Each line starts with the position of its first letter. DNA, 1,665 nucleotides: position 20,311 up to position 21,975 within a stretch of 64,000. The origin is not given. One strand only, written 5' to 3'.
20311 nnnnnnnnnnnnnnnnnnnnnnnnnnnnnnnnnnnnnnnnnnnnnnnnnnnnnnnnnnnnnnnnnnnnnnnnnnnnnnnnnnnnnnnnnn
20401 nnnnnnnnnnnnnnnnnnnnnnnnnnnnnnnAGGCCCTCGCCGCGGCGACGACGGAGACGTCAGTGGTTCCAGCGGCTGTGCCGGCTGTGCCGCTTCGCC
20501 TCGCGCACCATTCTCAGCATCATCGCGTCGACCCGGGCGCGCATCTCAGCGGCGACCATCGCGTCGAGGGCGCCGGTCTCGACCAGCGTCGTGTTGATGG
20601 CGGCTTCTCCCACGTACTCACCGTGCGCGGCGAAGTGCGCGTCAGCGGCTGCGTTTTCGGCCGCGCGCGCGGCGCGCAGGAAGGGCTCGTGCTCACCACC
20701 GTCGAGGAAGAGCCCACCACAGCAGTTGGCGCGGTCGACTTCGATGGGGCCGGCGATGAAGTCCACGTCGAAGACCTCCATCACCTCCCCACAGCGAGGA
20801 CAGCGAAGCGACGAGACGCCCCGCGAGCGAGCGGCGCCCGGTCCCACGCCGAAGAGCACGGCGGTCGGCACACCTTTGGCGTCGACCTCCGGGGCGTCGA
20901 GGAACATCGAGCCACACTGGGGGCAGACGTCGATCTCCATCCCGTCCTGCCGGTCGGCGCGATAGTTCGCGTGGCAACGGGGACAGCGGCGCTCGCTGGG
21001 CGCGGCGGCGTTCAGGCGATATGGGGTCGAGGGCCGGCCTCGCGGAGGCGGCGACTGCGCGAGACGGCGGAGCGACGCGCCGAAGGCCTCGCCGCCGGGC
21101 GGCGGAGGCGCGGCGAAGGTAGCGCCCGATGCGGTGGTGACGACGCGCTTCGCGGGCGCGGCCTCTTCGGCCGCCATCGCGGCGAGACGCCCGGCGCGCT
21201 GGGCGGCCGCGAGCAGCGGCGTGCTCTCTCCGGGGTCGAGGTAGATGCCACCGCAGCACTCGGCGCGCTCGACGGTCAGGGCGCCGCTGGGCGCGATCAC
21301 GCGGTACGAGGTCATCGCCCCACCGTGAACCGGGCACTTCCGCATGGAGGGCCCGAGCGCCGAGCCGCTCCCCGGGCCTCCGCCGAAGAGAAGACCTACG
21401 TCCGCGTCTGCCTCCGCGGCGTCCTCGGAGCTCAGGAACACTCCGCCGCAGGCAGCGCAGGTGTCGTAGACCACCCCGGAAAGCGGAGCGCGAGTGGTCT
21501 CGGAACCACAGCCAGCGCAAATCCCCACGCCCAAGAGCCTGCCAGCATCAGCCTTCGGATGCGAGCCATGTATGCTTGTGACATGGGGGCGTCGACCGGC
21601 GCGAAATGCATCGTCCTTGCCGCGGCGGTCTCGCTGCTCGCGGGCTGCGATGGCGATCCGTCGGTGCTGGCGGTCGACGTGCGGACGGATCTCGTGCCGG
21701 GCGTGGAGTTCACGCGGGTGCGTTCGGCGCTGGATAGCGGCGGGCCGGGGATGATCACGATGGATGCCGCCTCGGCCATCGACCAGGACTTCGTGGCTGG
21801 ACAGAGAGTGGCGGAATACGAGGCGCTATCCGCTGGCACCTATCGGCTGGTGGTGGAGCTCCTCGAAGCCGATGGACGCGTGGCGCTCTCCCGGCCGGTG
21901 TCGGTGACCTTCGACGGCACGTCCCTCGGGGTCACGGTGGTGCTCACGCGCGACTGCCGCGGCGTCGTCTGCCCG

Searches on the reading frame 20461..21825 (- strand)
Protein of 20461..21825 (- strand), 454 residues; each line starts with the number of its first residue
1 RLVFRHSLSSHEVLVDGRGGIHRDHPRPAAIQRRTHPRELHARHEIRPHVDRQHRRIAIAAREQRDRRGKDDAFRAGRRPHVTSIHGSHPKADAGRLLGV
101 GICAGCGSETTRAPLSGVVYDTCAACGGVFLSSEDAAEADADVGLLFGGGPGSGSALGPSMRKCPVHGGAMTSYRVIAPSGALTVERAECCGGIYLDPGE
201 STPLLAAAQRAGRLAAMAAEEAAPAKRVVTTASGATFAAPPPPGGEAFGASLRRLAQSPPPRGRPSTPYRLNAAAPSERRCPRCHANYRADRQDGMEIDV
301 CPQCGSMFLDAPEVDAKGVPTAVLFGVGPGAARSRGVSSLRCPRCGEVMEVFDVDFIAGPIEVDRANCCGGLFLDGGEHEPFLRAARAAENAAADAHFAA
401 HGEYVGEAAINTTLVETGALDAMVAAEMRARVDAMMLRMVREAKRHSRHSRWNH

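Call 73: search_protein_families(library=pfam, max_evalue=0.00001, proteins=[window:20461-21825:-])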
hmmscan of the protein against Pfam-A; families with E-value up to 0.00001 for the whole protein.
window:20461-21825:- (454 aa): 1 family
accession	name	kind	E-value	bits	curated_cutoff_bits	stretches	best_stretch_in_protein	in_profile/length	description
PF13453.11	Zn_ribbon_TFIIB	-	3.7e-23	81.1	22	1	280-314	1-35/41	Transcription factor zinc-finger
